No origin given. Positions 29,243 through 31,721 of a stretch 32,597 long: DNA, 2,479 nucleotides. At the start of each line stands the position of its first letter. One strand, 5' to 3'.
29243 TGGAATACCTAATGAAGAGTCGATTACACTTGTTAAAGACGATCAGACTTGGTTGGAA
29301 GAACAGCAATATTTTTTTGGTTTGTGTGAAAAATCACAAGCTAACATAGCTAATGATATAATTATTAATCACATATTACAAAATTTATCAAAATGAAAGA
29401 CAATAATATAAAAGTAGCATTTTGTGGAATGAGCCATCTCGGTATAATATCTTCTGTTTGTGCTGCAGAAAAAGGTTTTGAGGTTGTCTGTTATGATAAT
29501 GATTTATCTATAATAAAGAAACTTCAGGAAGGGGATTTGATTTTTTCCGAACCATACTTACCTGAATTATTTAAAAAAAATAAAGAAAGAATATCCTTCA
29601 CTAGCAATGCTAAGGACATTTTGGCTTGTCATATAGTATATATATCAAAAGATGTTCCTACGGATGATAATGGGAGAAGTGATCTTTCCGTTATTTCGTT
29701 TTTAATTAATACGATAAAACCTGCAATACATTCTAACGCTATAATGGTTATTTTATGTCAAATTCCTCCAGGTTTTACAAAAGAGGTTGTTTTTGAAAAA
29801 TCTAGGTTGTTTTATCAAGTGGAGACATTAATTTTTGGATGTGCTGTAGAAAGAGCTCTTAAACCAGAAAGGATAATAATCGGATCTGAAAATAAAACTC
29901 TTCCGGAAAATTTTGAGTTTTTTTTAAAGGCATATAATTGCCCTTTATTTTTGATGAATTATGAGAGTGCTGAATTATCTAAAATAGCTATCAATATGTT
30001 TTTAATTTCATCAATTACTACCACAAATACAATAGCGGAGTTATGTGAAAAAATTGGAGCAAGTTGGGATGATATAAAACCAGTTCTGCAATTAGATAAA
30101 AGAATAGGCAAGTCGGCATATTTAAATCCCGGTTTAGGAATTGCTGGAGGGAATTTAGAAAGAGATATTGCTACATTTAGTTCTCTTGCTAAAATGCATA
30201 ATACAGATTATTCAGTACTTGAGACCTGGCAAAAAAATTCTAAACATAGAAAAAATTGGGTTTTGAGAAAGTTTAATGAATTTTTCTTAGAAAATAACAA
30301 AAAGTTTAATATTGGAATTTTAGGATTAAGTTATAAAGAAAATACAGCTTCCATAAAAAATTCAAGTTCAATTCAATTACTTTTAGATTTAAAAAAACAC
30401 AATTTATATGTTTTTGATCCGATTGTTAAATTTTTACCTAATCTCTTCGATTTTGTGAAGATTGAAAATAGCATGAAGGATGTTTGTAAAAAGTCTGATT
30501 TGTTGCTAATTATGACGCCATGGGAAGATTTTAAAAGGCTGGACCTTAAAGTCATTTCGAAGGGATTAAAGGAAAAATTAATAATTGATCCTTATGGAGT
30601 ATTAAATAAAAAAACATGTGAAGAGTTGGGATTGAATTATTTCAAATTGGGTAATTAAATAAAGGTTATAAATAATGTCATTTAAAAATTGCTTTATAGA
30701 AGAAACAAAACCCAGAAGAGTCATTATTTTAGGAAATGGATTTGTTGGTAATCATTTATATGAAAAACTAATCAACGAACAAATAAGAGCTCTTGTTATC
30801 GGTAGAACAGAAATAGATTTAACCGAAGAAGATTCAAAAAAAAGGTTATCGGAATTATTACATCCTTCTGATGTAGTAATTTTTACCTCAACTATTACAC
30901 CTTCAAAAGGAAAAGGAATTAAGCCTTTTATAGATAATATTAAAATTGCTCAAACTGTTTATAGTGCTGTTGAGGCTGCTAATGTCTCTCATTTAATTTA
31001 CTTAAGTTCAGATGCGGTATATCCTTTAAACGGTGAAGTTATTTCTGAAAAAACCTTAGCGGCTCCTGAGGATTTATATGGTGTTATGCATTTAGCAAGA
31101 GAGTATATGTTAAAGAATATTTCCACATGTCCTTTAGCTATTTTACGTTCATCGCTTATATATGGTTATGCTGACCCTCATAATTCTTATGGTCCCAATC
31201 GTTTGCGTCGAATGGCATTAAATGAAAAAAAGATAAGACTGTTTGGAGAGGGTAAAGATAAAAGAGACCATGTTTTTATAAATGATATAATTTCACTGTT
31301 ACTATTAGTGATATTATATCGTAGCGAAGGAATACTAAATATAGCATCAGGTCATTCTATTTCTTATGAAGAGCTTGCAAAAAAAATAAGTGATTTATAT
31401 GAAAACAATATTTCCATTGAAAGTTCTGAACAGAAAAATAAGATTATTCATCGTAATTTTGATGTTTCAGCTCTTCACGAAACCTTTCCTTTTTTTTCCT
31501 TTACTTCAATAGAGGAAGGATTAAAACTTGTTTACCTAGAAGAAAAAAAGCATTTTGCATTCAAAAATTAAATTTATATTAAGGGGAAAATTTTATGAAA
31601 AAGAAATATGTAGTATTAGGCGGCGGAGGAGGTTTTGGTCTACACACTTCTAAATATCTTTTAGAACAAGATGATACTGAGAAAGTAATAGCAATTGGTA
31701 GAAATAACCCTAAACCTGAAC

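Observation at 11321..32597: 21-gene heptose-centred glycan locus in an apparently chlamydial genome, with no exporter, polymerase, ligase or priming transferase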

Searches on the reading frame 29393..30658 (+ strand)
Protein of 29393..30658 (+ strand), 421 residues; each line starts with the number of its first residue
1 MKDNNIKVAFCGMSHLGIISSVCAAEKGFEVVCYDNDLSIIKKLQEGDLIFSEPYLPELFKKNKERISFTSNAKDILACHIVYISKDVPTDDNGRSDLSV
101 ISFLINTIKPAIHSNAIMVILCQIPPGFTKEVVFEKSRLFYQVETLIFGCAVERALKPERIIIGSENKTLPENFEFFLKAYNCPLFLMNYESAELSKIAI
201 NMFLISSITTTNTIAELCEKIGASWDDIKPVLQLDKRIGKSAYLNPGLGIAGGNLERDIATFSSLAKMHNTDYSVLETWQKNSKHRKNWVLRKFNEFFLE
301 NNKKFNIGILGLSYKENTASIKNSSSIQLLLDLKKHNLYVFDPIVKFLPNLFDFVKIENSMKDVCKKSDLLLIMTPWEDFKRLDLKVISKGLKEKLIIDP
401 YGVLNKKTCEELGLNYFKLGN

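Call 5: search_protein_families(library=pfam, proteins=[window:29393-30658:+], max_evalue=0.01)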
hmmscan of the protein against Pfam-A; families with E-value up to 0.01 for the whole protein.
window:29393-30658:+ (421 aa): 3 families
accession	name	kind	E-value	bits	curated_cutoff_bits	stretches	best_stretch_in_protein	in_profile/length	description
PF03721.20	UDPG_MGDP_dh_N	-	5.5e-23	81.9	27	1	7-169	2-179/187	UDP-glucose/GDP-mannose dehydrogenase family, NAD binding domain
PF03720.21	UDPG_MGDP_dh_C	-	7.2e-19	68.5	30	1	308-405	1-102/103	UDP-glucose/GDP-mannose dehydrogenase family, UDP binding domain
PF00984.24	UDPG_MGDP_dh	-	1.7e-18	66.9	25.4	1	191-281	1-90/94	UDP-glucose/GDP-mannose dehydrogenase family, central domain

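Call 10: search_protein_families(library=ncbifam, proteins=[window:29393-30658:+], max_evalue=0.001)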
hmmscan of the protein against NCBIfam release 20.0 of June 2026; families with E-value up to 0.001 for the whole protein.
window:29393-30658:+ (421 aa): 7 families
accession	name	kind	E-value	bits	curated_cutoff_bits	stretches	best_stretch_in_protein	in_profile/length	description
TIGR03026.1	NDP-sugDHase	subfamily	1.3e-65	221.8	189.8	1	7-399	2-410/413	nucleotide sugar dehydrogenase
NF047673.2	TeichurnBiosyTuaD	equivalog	2e-57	195.3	700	1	7-420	3-430/439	UDP-glucose 6-dehydrogenase TuaD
NF041297.1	UDPGDh_AglM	equivalog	3e-38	131.9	670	1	7-406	2-419/429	UDP-glucose 6-dehydrogenase AglM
NF040825.1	UDPMaNacDH_Arch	equivalog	3.1e-27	95.5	750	1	7-406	2-403/418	UDP-N-acetyl-D-mannosamine dehydrogenase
NF008286.0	PRK11064.1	equivalog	1.2e-15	57.1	459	1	7-403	5-418/420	UDP-N-acetyl-D-mannosamine dehydrogenase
NF011631.0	PRK15057.1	equivalog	4.5e-13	49.1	757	1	59-382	53-374/388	UDP-glucose 6-dehydrogenase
NF011729.0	PRK15182.1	equivalog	2.7e-06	26.4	592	0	5-168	6-163/425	Vi polysaccharide biosynthesis UDP-N-acetylglucosamine C-6 dehydrogenase TviB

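Call 60: search_solved_structures(query=window:29393-30658:+, max_evalue=1e-25)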
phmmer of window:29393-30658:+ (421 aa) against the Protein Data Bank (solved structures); distinct sequences matched with E-value up to 1e-25: 6.
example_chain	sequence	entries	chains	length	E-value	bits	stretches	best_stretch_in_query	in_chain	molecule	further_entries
4a7p_A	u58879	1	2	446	6.8e-40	140.8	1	5-420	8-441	UDP-GLUCOSE DEHYDROGENASE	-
3gg2_A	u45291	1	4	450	2.2e-38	135.8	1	6-404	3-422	Sugar dehydrogenase, UDP-glucose/GDP-mannose dehydrogenase family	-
3vtf_A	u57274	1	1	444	2.5e-30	109.3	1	8-386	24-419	UDP-glucose 6-dehydrogenase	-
2y0e_A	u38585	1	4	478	1.6e-27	100.1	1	7-420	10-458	UDP-GLUCOSE DEHYDROGENASE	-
2y0c_A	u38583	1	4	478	3.9e-27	98.8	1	7-420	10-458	UDP-GLUCOSE DEHYDROGENASE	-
2y0d_A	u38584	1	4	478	4e-27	98.8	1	7-420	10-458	UDP-GLUCOSE DEHYDROGENASE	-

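Call 63: search_solved_structures(query=window:29393-30658:+, max_evalue=1e-27, show_alignments=3)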
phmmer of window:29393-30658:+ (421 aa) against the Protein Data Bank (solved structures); distinct sequences matched with E-value up to 1e-27: 3.
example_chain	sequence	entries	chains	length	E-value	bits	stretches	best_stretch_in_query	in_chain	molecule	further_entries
4a7p_A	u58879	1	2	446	6.8e-40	140.8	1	5-420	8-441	UDP-GLUCOSE DEHYDROGENASE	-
3gg2_A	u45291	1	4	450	2.2e-38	135.8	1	6-404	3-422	Sugar dehydrogenase, UDP-glucose/GDP-mannose dehydrogenase family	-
3vtf_A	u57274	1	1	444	2.5e-30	109.3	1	8-386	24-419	UDP-glucose 6-dehydrogenase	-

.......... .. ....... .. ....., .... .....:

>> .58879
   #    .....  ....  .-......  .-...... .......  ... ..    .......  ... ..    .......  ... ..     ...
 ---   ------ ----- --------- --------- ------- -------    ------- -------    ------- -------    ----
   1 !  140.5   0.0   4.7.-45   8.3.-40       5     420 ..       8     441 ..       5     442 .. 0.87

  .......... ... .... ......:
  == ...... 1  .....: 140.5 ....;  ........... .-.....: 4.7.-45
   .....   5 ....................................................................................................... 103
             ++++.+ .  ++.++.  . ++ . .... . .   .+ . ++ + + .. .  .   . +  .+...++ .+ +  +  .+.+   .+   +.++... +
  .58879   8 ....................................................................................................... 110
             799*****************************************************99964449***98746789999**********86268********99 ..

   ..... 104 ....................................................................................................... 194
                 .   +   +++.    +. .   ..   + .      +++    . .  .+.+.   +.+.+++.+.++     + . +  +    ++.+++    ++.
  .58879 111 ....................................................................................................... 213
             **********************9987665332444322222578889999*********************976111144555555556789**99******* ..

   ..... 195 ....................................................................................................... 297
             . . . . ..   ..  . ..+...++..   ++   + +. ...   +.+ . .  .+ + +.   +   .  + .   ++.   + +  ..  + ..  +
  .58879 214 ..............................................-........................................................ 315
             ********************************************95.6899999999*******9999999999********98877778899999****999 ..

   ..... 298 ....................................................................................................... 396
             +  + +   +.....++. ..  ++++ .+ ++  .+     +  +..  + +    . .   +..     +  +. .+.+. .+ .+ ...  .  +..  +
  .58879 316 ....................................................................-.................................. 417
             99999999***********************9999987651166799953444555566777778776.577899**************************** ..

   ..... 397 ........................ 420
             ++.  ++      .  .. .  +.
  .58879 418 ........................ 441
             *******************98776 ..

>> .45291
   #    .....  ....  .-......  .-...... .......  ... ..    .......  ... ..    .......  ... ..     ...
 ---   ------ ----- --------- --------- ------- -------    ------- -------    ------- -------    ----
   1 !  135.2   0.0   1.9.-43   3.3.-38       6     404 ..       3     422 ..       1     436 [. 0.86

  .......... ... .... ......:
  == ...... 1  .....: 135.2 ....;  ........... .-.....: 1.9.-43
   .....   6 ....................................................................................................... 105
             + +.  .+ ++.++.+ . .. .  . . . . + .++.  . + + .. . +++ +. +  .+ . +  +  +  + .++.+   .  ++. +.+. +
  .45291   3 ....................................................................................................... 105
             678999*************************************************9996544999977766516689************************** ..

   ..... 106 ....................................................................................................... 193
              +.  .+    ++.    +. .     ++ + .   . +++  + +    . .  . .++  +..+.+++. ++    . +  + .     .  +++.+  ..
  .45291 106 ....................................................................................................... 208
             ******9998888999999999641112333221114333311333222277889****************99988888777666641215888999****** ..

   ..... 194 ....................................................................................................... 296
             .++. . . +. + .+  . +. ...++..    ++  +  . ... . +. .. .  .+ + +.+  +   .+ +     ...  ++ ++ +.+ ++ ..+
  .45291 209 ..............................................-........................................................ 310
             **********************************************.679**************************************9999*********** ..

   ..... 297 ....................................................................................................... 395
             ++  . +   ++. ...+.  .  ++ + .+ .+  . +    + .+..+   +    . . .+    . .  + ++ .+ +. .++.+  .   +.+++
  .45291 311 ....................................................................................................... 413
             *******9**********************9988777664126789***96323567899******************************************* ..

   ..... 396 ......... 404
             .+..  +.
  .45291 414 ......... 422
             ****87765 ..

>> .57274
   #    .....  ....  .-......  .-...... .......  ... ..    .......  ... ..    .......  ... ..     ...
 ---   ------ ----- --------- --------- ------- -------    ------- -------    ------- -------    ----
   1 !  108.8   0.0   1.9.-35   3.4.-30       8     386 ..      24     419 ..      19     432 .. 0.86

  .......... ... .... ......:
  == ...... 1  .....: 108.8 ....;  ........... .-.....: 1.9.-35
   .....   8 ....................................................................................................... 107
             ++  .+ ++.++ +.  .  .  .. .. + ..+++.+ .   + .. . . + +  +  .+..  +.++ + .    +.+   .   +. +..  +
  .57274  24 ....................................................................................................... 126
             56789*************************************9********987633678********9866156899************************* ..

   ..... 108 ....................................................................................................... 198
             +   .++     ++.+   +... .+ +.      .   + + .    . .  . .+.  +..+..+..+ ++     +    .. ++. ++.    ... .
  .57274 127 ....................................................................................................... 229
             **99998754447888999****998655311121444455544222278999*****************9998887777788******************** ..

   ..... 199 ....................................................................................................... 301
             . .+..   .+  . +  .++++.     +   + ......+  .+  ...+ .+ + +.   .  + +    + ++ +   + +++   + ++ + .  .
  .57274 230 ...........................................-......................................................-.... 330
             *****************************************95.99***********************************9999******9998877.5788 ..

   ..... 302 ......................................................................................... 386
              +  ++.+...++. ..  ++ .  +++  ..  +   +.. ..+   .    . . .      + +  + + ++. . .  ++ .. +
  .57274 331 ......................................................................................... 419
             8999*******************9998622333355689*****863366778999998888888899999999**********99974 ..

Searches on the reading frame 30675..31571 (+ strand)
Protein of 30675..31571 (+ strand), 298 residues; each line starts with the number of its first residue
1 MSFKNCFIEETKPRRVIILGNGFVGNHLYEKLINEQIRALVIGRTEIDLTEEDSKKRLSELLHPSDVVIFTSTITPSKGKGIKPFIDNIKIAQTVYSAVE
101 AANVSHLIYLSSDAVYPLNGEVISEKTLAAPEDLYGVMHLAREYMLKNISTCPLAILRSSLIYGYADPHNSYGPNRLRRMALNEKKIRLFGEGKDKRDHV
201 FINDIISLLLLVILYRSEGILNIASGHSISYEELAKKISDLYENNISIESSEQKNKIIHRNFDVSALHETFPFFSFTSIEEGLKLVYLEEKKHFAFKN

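Call 7: search_protein_families(library=pfam, proteins=[window:30675-31571:+], max_evalue=0.01)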
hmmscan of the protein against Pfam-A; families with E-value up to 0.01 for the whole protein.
window:30675-31571:+ (298 aa): 7 families
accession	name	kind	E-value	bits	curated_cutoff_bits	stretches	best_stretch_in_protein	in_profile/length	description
PF01370.27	Epimerase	-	3.1e-24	86.1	20.9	1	18-224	3-240/240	NAD dependent epimerase/dehydratase family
PF04321.23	RmlD_sub_bind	-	2.8e-09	36.9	27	1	16-183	3-169/287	RmlD substrate binding domain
PF01073.25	3Beta_HSD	-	3.8e-08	33.2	22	1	53-205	55-221/280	3-beta hydroxysteroid dehydrogenase/isomerase family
PF16363.11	GDP_Man_Dehyd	-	4.2e-08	33.5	27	1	103-254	120-279/332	GDP-mannose 4,6 dehydratase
PF13460.12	NAD_binding_10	-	0.00014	22.2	27.2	1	22-117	4-103/184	NAD(P)H-binding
PF01488.26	Shikimate_DH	-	0.0048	17.4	24.3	0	10-46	9-46/138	Shikimate / quinate 5-dehydrogenase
PF02826.25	2-Hacid_dh_C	-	0.008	16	25.1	0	7-78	30-105/178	D-isomer specific 2-hydroxyacid dehydrogenase, NAD binding domain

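Call 10: search_protein_families(library=ncbifam, proteins=[window:30675-31571:+], max_evalue=0.001)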
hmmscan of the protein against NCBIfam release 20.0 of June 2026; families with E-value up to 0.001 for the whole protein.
window:30675-31571:+ (298 aa): 11 families
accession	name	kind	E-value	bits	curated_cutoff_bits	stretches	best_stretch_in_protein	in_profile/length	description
NF047922.1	GDPFucSynFcl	equivalog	3.2e-15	56.4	500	1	14-287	3-298/308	GDP-L-fucose synthase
TIGR02197.1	heptose_epim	equivalog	7.2e-12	45.1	274.6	1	85-284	88-307/316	ADP-glyceromanno-heptose 6-epimerase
TIGR01214.1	rmlD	equivalog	8.6e-12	44.7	224.05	1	16-281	2-265/285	dTDP-4-dehydrorhamnose reductase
TIGR04180.1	EDH_00030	hypoth_equivalog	6.2e-11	41.9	475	1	88-255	97-269/297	NAD-dependent 4,6-dehydratase LegB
TIGR01181.1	dTDP_gluc_dehyt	equivalog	7.8e-08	31.8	365.1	1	88-250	100-270/321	dTDP-glucose 4,6-dehydratase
TIGR01179.1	galE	equivalog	3.5e-07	29.3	262.3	1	45-253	52-286/332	UDP-glucose 4-epimerase GalE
NF042423.1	oxyalk_red_Shew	equivalog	4.8e-06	25.9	580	1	16-205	11-213/331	2-alkyl-3-oxoalkanoate reductase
NF008360.0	PRK11150.1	equivalog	6.1e-05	22.4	452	1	107-257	111-268/310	ADP-glyceromanno-heptose 6-epimerase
NF008872.0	PRK11908.1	equivalog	0.00017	20.8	294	0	182-259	206-288/349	bifunctional UDP-4-keto-pentose/UDP-xylose synthase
NF005998.1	PRK08125.1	equivalog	0.00061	18.3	777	0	11-36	313-339/649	bifunctional UDP-4-amino-4-deoxy-L-arabinose formyltransferase/UDP-glucuronic acid oxidase ArnA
TIGR01777.1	yfcH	hypoth_equivalog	0.00062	19.4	207.35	0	20-243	6-242/292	TIGR01777 family oxidoreductase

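Call 13: find_encoding_contigs(protein=window:30675-31571:+, flank=10000, max_places=6)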
Protein window:30675-31571:+ (298 aa): no gene with exactly this product is on record in the collection.
